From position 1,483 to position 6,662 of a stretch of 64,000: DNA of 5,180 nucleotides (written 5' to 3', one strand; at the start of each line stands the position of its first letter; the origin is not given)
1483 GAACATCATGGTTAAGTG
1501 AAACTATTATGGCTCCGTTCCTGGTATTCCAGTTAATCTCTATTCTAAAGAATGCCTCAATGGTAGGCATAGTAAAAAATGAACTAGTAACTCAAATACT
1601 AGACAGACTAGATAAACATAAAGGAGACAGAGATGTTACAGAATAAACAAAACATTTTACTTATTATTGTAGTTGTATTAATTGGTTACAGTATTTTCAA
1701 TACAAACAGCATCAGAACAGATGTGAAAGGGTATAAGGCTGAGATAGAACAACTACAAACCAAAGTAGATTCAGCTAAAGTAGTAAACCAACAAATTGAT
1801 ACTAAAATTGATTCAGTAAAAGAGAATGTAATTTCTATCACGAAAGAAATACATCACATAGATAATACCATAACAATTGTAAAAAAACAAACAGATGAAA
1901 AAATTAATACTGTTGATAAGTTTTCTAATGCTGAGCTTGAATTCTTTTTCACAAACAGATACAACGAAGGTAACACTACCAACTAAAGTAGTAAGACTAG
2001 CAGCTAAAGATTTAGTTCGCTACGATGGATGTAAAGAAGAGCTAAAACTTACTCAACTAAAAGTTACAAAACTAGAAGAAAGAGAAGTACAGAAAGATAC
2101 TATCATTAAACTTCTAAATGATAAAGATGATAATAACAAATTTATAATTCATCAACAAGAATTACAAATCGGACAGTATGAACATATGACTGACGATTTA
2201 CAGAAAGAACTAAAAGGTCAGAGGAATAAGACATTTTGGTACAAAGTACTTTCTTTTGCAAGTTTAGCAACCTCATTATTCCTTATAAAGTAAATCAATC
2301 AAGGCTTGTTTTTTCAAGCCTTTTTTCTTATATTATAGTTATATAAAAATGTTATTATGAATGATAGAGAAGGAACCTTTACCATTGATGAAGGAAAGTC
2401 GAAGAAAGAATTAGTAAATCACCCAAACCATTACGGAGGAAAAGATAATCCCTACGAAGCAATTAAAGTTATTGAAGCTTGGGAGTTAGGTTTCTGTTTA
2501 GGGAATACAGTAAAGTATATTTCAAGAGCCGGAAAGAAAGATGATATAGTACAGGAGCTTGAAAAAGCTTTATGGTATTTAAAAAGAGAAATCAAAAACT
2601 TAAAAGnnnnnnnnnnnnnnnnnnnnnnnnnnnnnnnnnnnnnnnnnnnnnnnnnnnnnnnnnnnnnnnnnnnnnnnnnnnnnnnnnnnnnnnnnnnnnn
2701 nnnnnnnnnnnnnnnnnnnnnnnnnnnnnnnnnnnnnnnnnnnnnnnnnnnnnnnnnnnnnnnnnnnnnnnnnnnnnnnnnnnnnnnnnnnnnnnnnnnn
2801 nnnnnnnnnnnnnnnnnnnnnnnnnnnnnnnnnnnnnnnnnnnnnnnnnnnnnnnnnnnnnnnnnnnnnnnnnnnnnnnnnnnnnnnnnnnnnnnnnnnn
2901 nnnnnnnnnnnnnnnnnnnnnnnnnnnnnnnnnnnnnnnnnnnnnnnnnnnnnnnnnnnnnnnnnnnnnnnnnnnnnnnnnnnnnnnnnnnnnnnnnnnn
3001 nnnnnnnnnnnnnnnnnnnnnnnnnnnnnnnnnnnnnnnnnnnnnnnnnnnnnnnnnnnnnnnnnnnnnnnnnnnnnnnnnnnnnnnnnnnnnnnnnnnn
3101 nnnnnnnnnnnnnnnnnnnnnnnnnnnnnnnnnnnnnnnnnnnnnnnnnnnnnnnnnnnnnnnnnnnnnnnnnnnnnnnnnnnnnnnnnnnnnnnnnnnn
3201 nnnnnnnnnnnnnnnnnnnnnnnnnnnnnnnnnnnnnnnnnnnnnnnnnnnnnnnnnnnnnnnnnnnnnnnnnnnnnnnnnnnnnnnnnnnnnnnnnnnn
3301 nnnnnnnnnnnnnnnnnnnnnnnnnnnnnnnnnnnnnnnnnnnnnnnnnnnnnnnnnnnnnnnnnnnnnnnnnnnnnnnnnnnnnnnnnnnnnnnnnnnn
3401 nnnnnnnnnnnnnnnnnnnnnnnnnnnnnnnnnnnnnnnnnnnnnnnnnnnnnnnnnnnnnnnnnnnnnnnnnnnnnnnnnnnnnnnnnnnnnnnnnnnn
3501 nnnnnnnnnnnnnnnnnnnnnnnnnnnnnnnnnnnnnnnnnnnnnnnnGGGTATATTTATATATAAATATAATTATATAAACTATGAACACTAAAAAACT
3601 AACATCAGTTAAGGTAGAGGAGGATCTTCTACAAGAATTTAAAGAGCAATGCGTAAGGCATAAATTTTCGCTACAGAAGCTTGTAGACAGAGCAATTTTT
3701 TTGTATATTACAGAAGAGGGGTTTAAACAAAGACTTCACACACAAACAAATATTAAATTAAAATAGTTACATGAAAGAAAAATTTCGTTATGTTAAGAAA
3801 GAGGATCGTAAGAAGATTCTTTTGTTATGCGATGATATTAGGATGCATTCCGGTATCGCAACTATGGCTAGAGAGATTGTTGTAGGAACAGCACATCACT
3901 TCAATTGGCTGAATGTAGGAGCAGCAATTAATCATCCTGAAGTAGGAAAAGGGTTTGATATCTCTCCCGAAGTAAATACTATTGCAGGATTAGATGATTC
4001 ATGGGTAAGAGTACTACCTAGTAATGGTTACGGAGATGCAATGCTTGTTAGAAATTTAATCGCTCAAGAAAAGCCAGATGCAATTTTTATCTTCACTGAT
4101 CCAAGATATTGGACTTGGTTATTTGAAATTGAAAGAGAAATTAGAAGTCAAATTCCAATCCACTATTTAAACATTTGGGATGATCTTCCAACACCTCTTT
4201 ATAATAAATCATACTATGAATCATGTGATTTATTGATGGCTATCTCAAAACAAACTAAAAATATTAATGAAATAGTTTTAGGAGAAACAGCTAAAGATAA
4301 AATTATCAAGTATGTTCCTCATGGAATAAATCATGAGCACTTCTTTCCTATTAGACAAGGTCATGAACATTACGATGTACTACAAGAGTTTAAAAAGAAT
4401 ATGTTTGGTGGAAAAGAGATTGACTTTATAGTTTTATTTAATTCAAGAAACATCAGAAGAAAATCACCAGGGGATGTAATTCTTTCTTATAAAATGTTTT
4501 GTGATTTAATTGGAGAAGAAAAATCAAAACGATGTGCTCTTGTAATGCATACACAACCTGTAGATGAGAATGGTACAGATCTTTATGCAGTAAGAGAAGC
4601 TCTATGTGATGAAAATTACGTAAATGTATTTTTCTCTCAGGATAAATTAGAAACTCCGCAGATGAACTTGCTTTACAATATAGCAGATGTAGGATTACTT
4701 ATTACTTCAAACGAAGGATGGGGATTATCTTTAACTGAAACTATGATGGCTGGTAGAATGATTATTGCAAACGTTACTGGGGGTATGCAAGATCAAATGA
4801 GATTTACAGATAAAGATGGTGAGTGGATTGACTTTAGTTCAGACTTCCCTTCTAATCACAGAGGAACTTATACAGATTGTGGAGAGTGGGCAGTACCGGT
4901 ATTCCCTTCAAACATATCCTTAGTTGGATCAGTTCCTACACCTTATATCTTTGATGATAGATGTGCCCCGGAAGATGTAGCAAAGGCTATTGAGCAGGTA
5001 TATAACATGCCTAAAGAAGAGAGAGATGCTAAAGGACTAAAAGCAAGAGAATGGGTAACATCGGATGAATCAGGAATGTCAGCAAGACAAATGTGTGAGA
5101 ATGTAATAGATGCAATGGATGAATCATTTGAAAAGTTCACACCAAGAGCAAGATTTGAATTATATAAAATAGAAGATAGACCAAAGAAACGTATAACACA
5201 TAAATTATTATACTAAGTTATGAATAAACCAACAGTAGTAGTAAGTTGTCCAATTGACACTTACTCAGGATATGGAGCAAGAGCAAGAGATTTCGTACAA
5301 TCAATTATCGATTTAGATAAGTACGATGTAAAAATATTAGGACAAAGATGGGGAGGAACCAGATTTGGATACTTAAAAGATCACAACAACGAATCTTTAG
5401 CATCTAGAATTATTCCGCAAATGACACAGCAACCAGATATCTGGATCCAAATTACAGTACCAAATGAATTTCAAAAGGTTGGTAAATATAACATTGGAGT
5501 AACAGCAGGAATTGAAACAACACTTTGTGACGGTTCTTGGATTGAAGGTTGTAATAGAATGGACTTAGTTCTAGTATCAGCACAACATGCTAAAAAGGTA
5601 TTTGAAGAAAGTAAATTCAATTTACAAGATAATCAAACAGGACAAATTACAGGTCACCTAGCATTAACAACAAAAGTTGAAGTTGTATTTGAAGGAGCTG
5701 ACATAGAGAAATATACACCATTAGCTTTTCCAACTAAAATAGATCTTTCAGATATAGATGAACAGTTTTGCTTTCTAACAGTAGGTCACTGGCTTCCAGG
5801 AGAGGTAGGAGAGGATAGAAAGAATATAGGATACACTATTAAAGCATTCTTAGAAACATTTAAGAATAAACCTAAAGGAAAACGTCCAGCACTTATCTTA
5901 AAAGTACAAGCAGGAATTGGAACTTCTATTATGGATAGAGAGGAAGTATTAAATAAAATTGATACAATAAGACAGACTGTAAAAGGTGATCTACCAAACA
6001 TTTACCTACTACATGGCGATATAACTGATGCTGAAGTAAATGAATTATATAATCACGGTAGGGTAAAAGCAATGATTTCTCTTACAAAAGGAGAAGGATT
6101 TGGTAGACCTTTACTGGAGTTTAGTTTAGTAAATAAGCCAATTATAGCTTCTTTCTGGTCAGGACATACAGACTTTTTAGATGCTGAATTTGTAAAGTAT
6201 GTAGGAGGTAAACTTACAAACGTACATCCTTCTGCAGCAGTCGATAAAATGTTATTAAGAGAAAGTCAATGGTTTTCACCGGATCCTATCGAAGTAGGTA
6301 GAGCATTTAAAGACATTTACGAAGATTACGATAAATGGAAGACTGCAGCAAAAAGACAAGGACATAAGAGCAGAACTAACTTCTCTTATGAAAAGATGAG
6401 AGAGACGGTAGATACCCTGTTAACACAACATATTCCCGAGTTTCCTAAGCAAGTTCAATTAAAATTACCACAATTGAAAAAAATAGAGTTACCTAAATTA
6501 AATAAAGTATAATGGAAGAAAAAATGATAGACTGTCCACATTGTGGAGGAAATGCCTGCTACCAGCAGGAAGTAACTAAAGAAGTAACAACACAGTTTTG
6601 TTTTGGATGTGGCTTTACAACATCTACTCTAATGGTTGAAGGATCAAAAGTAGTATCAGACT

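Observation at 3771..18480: Phage-borne nonulosonic (pseudaminic-type) acid pathway inside a 15-kb glycan island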

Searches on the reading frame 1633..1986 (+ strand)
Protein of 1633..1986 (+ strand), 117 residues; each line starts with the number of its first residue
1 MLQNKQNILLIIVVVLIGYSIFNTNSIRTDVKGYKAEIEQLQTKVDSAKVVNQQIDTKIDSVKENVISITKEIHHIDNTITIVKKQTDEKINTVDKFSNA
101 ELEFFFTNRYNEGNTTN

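Call 60: search_protein_families(library=pfam, proteins=[window:1633-1986:+], max_evalue=0.001)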
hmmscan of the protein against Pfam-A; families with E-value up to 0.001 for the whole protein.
window:1633-1986:+ (117 aa): 1 family
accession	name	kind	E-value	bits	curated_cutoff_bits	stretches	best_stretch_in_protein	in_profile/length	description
PF11932.13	DUF3450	-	8.8e-06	25.6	32.6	1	26-110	41-125/241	Protein of unknown function (DUF3450)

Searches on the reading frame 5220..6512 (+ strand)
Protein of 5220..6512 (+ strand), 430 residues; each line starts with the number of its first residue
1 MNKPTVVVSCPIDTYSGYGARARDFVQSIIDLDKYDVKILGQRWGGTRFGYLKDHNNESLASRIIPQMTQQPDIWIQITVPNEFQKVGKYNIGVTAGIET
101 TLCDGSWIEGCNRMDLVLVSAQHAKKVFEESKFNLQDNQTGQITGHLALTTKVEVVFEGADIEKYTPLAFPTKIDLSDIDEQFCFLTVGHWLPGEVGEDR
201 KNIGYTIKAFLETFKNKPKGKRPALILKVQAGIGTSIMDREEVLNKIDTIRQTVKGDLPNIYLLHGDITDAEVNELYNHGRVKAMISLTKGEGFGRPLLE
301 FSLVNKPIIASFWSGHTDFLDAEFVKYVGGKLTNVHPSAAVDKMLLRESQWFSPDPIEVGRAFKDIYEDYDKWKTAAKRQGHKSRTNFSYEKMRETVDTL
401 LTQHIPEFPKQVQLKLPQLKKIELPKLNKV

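Call 3: search_protein_families(library=pfam, proteins=[window:5220-6512:+], max_evalue=0.01)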
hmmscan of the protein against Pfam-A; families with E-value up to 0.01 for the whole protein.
window:5220-6512:+ (430 aa): 2 families
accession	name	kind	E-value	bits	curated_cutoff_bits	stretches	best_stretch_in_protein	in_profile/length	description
PF00534.26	Glycos_transf_1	-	0.0038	17.2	26.4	1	264-324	77-135/172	Glycosyl transferases group 1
PF13692.12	Glyco_trans_1_4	-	0.004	17.9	27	1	250-320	49-115/142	Glycosyl transferases group 1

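Call 28: search_protein_families(library=phrogs, proteins=[window:5220-6512:+], max_evalue=0.01)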
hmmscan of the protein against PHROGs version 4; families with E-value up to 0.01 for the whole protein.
window:5220-6512:+ (430 aa): 1 family
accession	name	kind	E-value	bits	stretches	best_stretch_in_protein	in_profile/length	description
phrog_2170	-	moron, auxiliary metabolic gene and host takeover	2e-14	54.4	1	7-404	7-372/374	glycosyltransferase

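Call 70: find_related_loci(query=A4, collection=viral_contigs, flank=10000)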
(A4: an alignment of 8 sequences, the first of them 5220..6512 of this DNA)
Query A4 (430 aa) in viral_contigs; peptide patterns used: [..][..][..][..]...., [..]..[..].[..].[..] (x = any residue, [..] = any of these).
600 stretches matched a pattern (row limit reached: there are more); 592 encode a relative of the query (tblastn E <= 1e-3); the best 80 are kept; 80 distinct loci.
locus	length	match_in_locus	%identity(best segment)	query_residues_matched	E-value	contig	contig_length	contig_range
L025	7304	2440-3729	84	1-430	0e+0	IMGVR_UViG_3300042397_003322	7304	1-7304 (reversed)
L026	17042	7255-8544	86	1-430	0e+0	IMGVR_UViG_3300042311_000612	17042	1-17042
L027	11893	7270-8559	84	1-430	0e+0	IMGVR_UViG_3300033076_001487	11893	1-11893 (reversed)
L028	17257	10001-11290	84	1-430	0e+0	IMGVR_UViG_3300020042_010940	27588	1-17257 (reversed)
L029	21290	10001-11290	82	1-430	0e+0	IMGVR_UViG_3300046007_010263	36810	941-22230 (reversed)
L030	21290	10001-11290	82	1-430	0e+0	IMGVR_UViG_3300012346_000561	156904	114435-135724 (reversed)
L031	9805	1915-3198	82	3-430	0e+0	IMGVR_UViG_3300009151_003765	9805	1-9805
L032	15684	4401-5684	81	1-430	0e+0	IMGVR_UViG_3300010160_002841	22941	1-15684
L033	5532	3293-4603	79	1-430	0e+0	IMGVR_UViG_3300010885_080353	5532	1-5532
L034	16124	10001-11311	79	1-430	0e+0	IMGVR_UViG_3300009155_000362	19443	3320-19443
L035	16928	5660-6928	82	1-425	0e+0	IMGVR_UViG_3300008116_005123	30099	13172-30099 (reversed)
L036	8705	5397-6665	81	1-425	0e+0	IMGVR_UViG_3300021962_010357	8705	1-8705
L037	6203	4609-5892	80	1-430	0e+0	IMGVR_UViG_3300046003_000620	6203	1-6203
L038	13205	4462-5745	80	1-430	0e+0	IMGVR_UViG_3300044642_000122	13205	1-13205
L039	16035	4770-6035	81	2-425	0e+0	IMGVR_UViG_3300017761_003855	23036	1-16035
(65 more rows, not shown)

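Call 97: search_dna_similar(query=window:5220-6512:+, collection=phages, mode=protein, max_rows=40)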
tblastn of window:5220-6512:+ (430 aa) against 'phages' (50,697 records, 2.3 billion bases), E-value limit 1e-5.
Records with a match: 10; places in all: 10; records where one place covers at least 80% of the query: 10.
Best place of each record, by identity: 80-90% 4; <60% 6.
By first word of the organism name: Arthrobacter 5; Flavobacterium 4; Microcystis 1.
By host as written in the record: Arthrobacter sp. ATCC 21022 5; Flavobacterium sp. LMO8 4; Microcystis elabens 1.
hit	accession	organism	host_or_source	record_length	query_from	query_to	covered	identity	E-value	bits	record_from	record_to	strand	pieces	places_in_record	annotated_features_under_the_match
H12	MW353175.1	Flavobacterium phage vB_FspM_immuto_2-6A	Flavobacterium sp. LMO8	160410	1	430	100%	80.7%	0e+0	712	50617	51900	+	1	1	glycosyltransferase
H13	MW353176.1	Flavobacterium phage vB_FspM_immuto_3-5A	Flavobacterium sp. LMO8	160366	1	430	100%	80.7%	0e+0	712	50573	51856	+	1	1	glycosyltransferase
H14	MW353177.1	Flavobacterium phage vB_FspM_immuto_13-6C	Flavobacterium sp. LMO8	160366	1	430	100%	80.7%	0e+0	712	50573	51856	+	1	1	glycosyltransferase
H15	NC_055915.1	Flavobacterium phage vB_FspM_immuto_2-6A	Flavobacterium sp. LMO8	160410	1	430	100%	80.7%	0e+0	712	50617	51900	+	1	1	glycosyltransferase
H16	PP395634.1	Microcystis phage Mel-JY01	Microcystis elabens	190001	1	429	100%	41.3%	8e-100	332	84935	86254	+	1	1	hypothetical protein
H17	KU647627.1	Arthrobacter phage Kitkat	Arthrobacter sp. ATCC 21022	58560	6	395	91%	19.1%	3e-6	56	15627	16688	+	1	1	29: glycosyltransferase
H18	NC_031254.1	Arthrobacter phage Kitkat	Arthrobacter sp. ATCC 21022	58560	6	395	91%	19.1%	3e-6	56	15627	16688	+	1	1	29: glycosyltransferase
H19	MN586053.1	Arthrobacter phage BeatusComedenti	Arthrobacter sp. ATCC 21022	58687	6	395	91%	19.1%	3e-6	56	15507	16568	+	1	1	28: glycosyltransferase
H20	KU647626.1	Arthrobacter phage KellEzio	Arthrobacter sp. ATCC 21022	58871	6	395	91%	18.9%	8e-6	54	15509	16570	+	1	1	28: glycosyltransferase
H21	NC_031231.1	Arthrobacter phage KellEzio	Arthrobacter sp. ATCC 21022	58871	6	395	91%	18.9%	8e-6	54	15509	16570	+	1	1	28: glycosyltransferase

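Call 98: get_annotated_region(hit=H18, flank=7000)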
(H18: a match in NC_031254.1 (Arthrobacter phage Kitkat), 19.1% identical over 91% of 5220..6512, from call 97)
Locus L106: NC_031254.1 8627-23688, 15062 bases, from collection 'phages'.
description: Arthrobacter phage Kitkat, complete genome.
organism: Arthrobacter phage Kitkat (NCBI taxid 1796996)
taxonomy: Viruses; Duplodnaviria; Heunggongvirae; Uroviricota; Caudoviricetes; Kelleziovirus; Kelleziovirus kitkat
host: Arthrobacter sp. ATCC 21022; source: soil; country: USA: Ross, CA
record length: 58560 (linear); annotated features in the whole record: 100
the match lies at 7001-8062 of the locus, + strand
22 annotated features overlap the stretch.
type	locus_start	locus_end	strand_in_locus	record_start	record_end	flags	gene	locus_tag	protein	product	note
CDS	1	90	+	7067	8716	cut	15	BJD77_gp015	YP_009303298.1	portal protein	-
CDS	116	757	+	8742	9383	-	16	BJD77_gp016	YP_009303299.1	hypothetical protein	-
CDS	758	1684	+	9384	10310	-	17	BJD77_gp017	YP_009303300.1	virion structural protein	-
CDS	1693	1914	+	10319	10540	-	18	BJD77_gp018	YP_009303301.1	hypothetical protein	-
CDS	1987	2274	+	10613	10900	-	19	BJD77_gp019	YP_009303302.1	hypothetical protein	-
CDS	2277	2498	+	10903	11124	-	20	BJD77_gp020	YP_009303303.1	hypothetical protein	-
CDS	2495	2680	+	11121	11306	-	21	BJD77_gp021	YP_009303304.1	hypothetical protein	-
CDS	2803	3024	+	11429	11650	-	22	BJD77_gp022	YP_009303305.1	hypothetical protein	-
CDS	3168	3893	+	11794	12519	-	23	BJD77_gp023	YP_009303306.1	hypothetical protein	-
CDS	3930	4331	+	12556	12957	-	24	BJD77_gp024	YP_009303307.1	hypothetical protein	-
CDS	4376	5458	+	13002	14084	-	25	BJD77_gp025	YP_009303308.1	major head protein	-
CDS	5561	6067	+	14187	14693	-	26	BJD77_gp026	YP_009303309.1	hypothetical protein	-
CDS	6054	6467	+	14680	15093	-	27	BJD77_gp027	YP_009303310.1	hypothetical protein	-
CDS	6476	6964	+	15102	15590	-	28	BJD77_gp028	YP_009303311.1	tail terminator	-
CDS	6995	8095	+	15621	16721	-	29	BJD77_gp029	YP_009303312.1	glycosyltransferase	-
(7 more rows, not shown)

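Call 99: get_annotated_region(hit=H16, flank=12000)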
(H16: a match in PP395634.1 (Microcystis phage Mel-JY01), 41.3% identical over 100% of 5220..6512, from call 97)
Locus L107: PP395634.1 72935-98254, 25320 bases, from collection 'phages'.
description: Microcystis phage Mel-JY01, complete genome.
organism: Microcystis phage Mel-JY01 (NCBI taxid 3126653)
taxonomy: Viruses; Duplodnaviria; Heunggongvirae; Uroviricota; Caudoviricetes
host: Microcystis elabens; source: -; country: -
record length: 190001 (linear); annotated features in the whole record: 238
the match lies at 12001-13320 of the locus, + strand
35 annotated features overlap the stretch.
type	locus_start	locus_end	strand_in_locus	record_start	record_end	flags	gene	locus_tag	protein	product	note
CDS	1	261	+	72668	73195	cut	-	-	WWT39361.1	hypothetical protein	-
CDS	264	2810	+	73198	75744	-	-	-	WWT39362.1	PolB DNA polymerase elongation subunit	family B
CDS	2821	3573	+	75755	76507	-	-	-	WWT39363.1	hypothetical protein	-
CDS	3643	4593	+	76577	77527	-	-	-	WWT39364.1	HolB ATPase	involved in DNA replication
CDS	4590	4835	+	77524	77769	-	-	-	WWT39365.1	hypothetical protein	-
CDS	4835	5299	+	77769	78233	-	-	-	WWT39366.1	clamp loader A subunit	-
CDS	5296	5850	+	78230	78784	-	-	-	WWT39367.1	hypothetical protein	-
CDS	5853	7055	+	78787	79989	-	-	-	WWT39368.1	S-adenosylmethionine synthase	-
CDS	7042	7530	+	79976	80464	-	-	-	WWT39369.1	hypothetical protein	-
CDS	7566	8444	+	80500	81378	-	-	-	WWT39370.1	hypothetical protein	-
CDS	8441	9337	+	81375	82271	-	-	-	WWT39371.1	PD-(D/E)XK nuclease superfamily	-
CDS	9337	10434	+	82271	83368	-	-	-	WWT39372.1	GuaB IMP dehydrogenase/GMP reductase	-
CDS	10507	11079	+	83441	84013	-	-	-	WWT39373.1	putative glycosyltransferases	-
CDS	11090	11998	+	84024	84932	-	-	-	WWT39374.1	putative glycosyltransferases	-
CDS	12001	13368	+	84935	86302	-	-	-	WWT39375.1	hypothetical protein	-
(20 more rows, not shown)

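Call 101: search_solved_structures(query=A4, max_evalue=1)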
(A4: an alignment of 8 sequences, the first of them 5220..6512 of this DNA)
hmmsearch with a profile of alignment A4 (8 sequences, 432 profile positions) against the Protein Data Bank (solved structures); distinct sequences matched with E-value up to 1: 20.
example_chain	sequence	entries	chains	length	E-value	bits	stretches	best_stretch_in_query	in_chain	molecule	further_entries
3oy2_A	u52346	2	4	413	0.00051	22.1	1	260-330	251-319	Glycosyltransferase B736L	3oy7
2f9f_A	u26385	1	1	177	0.061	15.2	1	267-331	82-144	first mannosyl transferase (wbaZ-1)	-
2azl_A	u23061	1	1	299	0.13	14.2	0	164-220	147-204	octoprenyl-diphosphate synthase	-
2plw_A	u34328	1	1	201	0.15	14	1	246-289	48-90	Ribosomal RNA methyltransferase, putative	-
8i3j_A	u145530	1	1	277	0.17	13.8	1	194-257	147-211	Dynein axonemal heavy chain 1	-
1v4i_A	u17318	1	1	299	0.24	13.3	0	191-220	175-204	octoprenyl-diphosphate synthase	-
1vg4_A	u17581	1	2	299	0.25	13.2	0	191-220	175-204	octoprenyl-diphosphate synthase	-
1vg6_A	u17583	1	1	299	0.27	13.1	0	191-220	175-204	octoprenyl-diphosphate synthase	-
1vg7_A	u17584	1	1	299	0.27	13.1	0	191-220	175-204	octoprenyl-diphosphate synthase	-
1wl3_A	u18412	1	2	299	0.32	12.9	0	191-220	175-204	octoprenyl-diphosphate synthase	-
1v4h_A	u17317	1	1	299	0.33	12.8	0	191-220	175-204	octoprenyl-diphosphate synthase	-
1wl0_A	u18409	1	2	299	0.33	12.8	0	191-220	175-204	octoprenyl-diphosphate synthase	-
1wl2_A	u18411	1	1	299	0.33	12.8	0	191-220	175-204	octoprenyl-diphosphate synthase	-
1v4e_A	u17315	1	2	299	0.33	12.8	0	191-220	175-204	octoprenyl-diphosphate synthase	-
1wl1_A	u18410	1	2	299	0.33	12.8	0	191-220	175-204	octoprenyl-diphosphate synthase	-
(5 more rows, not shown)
